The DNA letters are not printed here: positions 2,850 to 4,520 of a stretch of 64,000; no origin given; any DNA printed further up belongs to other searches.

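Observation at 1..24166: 24-kb, 18-gene unidirectional cluster coupling peptide import to S9, M24 and AstE-like hydrolases, Ldh_2, three PLP enzymes and four PrpD-like proteins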

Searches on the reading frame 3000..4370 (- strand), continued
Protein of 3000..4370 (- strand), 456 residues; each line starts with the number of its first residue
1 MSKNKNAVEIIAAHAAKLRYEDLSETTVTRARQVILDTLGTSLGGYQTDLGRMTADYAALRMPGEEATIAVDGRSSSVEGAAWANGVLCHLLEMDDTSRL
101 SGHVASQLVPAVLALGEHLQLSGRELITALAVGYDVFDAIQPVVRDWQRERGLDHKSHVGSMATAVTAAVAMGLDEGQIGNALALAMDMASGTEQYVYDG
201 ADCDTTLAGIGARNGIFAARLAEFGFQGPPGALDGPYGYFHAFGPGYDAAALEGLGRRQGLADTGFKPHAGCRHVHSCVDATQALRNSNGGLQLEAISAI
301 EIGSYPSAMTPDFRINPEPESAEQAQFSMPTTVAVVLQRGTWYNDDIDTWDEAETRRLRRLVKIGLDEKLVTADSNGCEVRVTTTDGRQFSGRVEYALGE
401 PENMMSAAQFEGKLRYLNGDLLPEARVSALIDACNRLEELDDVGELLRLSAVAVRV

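Call 48: search_solved_structures(query=window:3000-4370:-, max_evalue=6e-23, show_alignments=4)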
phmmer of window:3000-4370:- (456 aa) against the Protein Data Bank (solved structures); distinct sequences matched with E-value up to 6e-23: 5.
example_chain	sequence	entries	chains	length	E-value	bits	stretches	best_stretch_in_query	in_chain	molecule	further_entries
2hp3_A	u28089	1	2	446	1.9e-26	96.1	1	15-416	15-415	IDS-epimerase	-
2hp0_A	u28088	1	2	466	2.2e-26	95.9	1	15-416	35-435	IDS-epimerase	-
12vw_A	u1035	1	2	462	3.4e-23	85.4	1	9-447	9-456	Cis-aconitate decarboxylase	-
12ux_A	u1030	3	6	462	4.8e-23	84.9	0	9-447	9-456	Cis-aconitate decarboxylase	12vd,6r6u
12vt_A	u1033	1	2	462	5.5e-23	84.7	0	9-447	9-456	Cis-aconitate decarboxylase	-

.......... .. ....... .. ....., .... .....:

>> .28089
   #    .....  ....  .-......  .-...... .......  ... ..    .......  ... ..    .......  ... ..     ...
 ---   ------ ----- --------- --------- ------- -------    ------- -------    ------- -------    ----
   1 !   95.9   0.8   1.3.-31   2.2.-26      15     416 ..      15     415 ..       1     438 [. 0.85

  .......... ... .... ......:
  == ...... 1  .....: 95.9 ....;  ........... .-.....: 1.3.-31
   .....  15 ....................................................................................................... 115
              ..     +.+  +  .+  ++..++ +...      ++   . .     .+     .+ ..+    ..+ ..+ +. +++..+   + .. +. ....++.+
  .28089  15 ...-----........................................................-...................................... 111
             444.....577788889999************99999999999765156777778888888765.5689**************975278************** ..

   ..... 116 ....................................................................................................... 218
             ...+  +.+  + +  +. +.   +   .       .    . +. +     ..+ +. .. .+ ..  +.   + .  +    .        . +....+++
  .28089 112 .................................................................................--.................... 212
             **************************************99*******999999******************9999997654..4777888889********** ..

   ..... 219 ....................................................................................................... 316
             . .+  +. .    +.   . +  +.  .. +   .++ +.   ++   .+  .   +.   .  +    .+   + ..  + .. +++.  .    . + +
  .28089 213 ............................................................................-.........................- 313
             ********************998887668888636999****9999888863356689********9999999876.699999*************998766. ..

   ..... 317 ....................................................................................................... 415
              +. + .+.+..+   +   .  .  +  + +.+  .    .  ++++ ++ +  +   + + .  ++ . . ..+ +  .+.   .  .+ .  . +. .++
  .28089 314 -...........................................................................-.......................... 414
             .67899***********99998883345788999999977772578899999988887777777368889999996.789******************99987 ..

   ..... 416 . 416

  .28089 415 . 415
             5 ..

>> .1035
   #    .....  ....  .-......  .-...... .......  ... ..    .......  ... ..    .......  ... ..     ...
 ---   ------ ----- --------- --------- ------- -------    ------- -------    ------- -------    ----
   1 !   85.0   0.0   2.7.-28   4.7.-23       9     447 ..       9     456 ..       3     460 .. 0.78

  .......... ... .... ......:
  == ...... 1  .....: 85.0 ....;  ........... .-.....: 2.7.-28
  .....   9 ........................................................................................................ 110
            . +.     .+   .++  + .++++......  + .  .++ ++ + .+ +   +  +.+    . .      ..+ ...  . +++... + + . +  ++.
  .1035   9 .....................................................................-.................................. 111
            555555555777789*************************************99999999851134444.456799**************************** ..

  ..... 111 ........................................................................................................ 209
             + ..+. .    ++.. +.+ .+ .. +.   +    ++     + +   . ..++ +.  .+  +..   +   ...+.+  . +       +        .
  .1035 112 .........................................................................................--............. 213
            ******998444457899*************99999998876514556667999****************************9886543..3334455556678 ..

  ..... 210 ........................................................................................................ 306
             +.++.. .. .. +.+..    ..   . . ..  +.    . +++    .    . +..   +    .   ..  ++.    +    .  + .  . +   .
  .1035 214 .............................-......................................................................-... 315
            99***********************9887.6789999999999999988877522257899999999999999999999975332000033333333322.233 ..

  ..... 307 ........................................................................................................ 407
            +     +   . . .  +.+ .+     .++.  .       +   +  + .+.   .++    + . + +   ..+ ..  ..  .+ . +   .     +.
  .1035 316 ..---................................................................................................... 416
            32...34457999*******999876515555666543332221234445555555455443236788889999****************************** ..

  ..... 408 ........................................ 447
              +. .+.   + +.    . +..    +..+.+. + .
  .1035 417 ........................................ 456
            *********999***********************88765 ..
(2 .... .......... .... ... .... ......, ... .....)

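Call 53: search_protein_families(library=pfam, proteins=[L050:4588-5931:+, L050:7148-8011:+, L050:1200-2549:+, L050:18381-19055:+, L050:20538-21296:+, L050:14737-16875:+], max_evalue=0.00001)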
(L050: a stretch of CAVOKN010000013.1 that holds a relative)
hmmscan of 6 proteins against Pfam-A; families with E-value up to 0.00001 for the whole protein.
L050:4588-5931:+ (447 aa): 2 families
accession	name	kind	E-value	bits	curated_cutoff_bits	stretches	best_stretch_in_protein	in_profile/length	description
PF05977.19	MFS_3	-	1.9e-34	119.4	27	1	49-434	6-389/524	Transmembrane secretion effector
PF07690.21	MFS_1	-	1.5e-25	90.3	33.4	1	58-402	1-342/347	Major Facilitator Superfamily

L050:7148-8011:+ (287 aa): 1 family
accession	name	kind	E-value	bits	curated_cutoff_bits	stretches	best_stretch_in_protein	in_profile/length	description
PF04951.18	Peptidase_M55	-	1.5e-79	267.6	25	1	1-262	1-263/264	D-aminopeptidase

L050:1200-2549:+ (449 aa): 1 family
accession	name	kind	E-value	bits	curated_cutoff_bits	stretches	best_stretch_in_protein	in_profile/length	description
PF00326.27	Peptidase_S9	-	7.3e-14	52.2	22.6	1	360-446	127-212/213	Prolyl oligopeptidase family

L050:18381-19055:+ (224 aa): 3 families
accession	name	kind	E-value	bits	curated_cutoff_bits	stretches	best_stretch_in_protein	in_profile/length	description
PF13669.12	Glyoxalase_4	-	2.3e-13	50.8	27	1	6-114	1-105/109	Glyoxalase/Bleomycin resistance protein/Dioxygenase superfamily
PF00903.31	Glyoxalase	-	2.9e-09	37.8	20.6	1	4-103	1-96/121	Glyoxalase/Bleomycin resistance protein/Dioxygenase superfamily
PF13468.12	Glyoxalase_3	-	4.8e-08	33.7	25.1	1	5-101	1-101/176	Glyoxalase-like domain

L050:20538-21296:+ (252 aa): 1 family
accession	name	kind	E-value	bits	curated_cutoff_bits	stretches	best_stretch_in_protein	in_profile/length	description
PF00155.27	Aminotran_1_2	-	9.6e-21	74.8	19.7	1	2-134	7-144/361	Aminotransferase class I and II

L050:14737-16875:+ (712 aa): 3 families
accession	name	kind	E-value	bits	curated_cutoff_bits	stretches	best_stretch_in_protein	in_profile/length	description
PF01041.23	DegT_DnrJ_EryC1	-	5.2e-88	296.1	19.8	1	373-707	25-360/360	DegT/DnrJ/EryC1/StrS aminotransferase family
PF12911.12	OppC_N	-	1.2e-07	31.9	23.9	1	27-75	5-53/53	N-terminal TM domain of oligopeptide transport permease C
PF00528.27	BPD_transp_1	-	1.6e-06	28.4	26.4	1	121-191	1-77/184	Binding-protein-dependent transport system inner membrane component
